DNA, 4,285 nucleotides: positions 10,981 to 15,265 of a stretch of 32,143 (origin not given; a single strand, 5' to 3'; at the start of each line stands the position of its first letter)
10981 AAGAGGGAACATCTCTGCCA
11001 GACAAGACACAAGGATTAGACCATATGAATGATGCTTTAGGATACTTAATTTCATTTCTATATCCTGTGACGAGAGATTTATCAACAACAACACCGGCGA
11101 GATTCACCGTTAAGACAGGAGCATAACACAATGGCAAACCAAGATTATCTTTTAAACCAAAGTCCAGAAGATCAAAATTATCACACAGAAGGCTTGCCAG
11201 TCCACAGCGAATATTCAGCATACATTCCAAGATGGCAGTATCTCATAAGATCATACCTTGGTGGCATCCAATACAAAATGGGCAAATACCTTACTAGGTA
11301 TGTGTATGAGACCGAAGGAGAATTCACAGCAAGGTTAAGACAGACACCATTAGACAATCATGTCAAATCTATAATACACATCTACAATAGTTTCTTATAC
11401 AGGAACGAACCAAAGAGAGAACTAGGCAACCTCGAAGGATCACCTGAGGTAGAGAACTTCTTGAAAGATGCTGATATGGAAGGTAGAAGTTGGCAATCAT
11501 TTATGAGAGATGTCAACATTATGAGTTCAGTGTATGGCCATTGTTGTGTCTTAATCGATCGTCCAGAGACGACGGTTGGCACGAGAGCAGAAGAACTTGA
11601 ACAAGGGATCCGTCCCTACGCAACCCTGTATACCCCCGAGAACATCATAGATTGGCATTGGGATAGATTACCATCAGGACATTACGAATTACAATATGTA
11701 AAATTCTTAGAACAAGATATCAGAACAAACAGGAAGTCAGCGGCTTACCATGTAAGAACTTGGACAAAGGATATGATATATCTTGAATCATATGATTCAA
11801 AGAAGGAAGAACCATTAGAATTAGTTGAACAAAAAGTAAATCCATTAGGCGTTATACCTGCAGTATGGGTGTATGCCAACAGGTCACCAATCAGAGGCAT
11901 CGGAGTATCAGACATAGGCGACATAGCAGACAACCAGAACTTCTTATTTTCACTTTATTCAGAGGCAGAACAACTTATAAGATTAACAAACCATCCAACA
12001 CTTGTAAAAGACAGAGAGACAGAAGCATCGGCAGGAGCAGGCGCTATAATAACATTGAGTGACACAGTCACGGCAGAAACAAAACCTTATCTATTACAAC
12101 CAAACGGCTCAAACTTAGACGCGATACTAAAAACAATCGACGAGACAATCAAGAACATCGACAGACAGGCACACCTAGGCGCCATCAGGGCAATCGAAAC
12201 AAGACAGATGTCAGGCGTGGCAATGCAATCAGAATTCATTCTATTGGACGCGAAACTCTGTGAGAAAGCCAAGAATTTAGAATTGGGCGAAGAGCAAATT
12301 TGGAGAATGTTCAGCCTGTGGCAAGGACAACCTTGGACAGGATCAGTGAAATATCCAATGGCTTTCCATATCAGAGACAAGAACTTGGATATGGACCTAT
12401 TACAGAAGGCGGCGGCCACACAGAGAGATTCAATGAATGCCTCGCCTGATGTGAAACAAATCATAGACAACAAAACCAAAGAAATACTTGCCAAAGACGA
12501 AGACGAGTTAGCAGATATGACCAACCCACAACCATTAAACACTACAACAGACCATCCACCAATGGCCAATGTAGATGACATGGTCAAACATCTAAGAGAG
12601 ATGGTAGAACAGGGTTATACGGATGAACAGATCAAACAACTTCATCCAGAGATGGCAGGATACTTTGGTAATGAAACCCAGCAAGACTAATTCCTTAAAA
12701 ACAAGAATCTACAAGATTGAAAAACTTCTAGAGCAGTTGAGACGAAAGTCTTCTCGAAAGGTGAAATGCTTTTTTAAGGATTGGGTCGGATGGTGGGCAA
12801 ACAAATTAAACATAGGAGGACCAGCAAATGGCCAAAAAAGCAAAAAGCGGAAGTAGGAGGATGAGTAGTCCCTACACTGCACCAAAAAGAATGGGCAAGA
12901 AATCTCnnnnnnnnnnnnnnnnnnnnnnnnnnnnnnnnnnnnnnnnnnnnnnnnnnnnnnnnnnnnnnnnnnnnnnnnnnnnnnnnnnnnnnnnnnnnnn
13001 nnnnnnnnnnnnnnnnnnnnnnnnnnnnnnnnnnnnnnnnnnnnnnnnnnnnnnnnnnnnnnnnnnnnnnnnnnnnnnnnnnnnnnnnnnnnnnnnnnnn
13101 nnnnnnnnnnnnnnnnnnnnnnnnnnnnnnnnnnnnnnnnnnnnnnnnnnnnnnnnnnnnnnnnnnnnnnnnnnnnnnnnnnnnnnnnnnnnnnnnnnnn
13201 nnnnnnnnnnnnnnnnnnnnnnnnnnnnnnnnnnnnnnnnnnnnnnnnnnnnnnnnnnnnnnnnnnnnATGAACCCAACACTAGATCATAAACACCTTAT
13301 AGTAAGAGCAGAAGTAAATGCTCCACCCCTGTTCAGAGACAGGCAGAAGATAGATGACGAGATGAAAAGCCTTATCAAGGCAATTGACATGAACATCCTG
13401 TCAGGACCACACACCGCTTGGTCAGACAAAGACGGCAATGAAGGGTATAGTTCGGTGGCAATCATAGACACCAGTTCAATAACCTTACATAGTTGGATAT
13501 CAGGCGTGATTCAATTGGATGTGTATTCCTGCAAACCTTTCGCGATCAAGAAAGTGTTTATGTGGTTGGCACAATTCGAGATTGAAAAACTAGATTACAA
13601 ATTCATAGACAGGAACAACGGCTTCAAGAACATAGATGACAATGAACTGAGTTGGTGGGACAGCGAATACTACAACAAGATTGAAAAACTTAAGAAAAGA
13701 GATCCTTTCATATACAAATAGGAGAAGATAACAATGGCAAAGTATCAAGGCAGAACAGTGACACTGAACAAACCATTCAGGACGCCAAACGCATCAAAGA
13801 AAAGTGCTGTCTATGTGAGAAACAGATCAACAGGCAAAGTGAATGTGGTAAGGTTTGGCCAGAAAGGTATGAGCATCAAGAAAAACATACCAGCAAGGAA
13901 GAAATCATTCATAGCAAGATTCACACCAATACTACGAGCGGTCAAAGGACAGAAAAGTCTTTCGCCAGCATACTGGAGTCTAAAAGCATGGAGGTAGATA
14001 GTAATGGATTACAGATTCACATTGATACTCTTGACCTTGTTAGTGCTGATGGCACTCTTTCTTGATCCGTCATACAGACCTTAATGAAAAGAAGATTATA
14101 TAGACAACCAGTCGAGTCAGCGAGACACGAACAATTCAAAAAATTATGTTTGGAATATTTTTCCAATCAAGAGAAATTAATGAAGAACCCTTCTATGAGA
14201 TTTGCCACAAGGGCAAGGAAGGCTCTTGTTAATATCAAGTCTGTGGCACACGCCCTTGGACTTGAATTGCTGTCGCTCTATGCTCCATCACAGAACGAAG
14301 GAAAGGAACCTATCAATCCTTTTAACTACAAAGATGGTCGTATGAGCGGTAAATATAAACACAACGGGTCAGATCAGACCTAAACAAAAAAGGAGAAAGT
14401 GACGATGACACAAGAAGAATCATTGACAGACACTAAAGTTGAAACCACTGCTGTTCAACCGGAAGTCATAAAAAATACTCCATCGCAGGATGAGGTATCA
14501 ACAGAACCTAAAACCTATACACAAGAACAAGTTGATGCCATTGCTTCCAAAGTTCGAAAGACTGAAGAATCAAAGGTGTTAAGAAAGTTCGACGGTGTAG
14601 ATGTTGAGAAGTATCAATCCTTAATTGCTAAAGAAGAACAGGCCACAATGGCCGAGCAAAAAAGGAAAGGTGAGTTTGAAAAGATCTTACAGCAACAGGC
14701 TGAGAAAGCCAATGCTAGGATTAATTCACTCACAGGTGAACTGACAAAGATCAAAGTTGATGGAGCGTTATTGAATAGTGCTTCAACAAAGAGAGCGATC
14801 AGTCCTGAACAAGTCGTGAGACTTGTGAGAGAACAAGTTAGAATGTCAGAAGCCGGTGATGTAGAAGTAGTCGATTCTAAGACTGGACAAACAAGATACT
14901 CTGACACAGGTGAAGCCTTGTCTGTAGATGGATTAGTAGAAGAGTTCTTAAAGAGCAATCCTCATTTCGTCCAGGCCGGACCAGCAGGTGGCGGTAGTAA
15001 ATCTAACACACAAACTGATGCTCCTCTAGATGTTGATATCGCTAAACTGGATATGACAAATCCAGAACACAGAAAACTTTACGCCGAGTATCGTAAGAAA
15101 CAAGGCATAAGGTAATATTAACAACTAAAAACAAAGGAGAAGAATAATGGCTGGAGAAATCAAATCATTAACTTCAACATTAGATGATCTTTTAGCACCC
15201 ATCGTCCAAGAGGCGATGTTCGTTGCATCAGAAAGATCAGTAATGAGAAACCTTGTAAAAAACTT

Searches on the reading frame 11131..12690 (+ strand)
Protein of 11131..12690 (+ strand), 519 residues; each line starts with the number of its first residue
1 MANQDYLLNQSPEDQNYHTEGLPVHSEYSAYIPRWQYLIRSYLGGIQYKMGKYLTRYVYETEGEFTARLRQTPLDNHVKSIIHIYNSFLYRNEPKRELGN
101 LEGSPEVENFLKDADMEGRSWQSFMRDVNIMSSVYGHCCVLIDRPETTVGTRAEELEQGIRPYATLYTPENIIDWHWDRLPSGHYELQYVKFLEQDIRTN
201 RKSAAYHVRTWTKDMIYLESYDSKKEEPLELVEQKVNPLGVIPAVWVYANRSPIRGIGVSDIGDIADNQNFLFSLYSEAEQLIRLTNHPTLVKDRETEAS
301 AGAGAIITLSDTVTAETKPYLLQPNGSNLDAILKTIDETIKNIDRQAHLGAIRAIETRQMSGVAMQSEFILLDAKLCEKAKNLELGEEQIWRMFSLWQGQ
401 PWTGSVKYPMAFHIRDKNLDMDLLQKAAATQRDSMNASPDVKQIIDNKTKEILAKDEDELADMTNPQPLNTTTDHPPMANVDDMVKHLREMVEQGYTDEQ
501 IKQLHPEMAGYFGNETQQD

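Call 39: search_protein_families(library=phrogs, proteins=[window:11131-12690:+], max_evalue=0.05)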
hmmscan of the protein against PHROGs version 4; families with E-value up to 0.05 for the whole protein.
window:11131-12690:+ (519 aa): 4 families
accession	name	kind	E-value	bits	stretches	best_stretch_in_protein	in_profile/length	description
phrog_145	-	head and packaging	1.1e-59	203.6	1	24-472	13-478/493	portal protein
phrog_12458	-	unknown function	1.3e-19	71.6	1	25-223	34-234/265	-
phrog_64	-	head and packaging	2.6e-06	27.2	1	75-394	126-424/547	portal protein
phrog_20858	-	unknown function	0.00017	22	1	316-429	32-154/250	-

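Call 40: search_dna_similar(query=window:11131-12690:+, collection=phages, mode=protein, max_rows=15)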
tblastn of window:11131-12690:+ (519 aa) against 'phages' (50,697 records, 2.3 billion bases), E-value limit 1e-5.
Records with a match: 50; places in all: 50; records where one place covers at least 80% of the query: 13.
Best place of each record, by identity: <60% 50.
By first word of the organism name: Rhizobium 10; Pseudomonas 9; Pelagibacter 4; Escherichia 4; Stenotrophomonas 4; Nitratiruptor 3; Prochlorococcus 3; Salmonella 3; Klebsiella 3; Cyanophage 2; and 5 more.
By host as written in the record: Prochlorococcus MED4 4; - 3; Pseudomonas syringae pv. actinidiae 3; Candidatus Pelagibacter sp. HTCC7211 2; Pseudomonas syringae pv. avii 2; Rhizobium etli CFN42 2; Stenotrophomonas maltophilia YCR3A-1 2; Salmonella paratyphi A CMCC50973 2; and 29 more.
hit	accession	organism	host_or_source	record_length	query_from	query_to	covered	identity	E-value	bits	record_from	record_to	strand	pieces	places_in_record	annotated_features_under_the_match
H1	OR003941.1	Phage DSL-LC06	Proteobacteria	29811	25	515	95%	45.9%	1e-140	453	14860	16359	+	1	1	portal protein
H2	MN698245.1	Pelagibacter phage HTVC111P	Candidatus Pelagibacter sp. HTCC7211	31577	20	463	86%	44.3%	2e-120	395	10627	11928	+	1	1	portal protein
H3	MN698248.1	Pelagibacter phage HTVC202P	Candidatus Pelagibacter sp. FZCC0015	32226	22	450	83%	44.7%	1e-117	387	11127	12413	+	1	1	portal protein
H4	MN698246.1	Pelagibacter phage HTVC112P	Candidatus Pelagibacter sp. HTCC7211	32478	20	463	86%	43.2%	3e-117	386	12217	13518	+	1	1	portal protein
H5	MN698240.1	Pelagibacter phage HTVC026P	Candidatus Pelagibacter sp. HTCC1062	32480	20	463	86%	41.9%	2e-112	372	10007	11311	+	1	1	portal protein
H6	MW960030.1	Rhizobium phage RHph_X66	R. phaseoli sv. phaseoli INC 2-5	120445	25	472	86%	24.6%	6e-16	87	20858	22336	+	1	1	putative portal protein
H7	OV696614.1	Escherichia phage Cyrano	-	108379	25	471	86%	24.0%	5e-20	100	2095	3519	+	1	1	Head-Tail connector protein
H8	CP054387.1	Escherichia phage CMS-2020a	Escherichia coli strain SCU-175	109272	25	471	86%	24.0%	5e-20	100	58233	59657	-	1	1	record has no annotation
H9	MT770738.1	Rhizobium phage B1VFA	Rhizobium leguminosarum VF39SM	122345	25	455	83%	24.8%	5e-16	87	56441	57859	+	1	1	portal protein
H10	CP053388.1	Escherichia phage CMS-2020a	Escherichia coli strain SCU-107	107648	25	471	86%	23.8%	3e-20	100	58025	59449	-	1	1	record has no annotation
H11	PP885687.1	Tunturiibacter phage Tunturi_4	Tunturiibacter empetritectus M8UP27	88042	24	462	85%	24.0%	4e-11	72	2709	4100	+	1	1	portal protein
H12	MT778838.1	Rhizobium phage V1VFA-S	-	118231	25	455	83%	24.2%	8e-15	84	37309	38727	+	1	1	portal protein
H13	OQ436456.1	Xanthomonas phage JGB6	Xanthomonas sp.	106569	25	418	76%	25.6%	1e-19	99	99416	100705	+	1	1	portal protein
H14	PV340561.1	Escherichia phage PhiR41_1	Escherichia coli str. K-12 substr. ...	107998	25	431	78%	24.6%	6e-21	103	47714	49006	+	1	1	hypothetical protein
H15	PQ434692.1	Stenotrophomonas phage ANB28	Stenotrophomonas maltophilia B28B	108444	25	423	77%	24.5%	2e-23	110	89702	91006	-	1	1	hypothetical protein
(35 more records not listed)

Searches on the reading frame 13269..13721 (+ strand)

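Call 86: search_protein_families(library=phrogs, proteins=[window:13269-13721:+], max_evalue=0.01)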
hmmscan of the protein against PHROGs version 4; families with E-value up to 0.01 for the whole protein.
window:13269-13721:+ (150 aa): 1 family
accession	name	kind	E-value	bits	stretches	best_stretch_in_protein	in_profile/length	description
phrog_3125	-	other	5.3e-13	50.1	1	8-118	25-134/148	S-adenosylmethionine decarboxylase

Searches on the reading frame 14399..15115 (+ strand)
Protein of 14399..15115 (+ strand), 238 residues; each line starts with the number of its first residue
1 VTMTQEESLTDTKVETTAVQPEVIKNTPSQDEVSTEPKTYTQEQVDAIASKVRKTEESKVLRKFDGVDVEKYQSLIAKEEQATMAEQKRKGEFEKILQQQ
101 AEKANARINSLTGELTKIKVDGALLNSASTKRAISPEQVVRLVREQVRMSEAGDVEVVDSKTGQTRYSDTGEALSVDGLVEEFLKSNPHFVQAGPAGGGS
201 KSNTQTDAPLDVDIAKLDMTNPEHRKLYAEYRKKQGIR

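Call 39: search_protein_families(library=phrogs, proteins=[window:14399-15115:+], max_evalue=0.05)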
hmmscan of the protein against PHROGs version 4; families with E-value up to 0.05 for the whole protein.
window:14399-15115:+ (238 aa): 3 families
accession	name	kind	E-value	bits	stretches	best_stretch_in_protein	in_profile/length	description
phrog_206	-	head and packaging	1.8e-14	55.1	1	47-230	53-250/263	head scaffolding protein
phrog_2303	-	head and packaging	1.1e-08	36.1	1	25-195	37-182/219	head scaffolding protein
phrog_1793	-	head and packaging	5.5e-05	24.4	1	15-117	17-106/193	head scaffolding protein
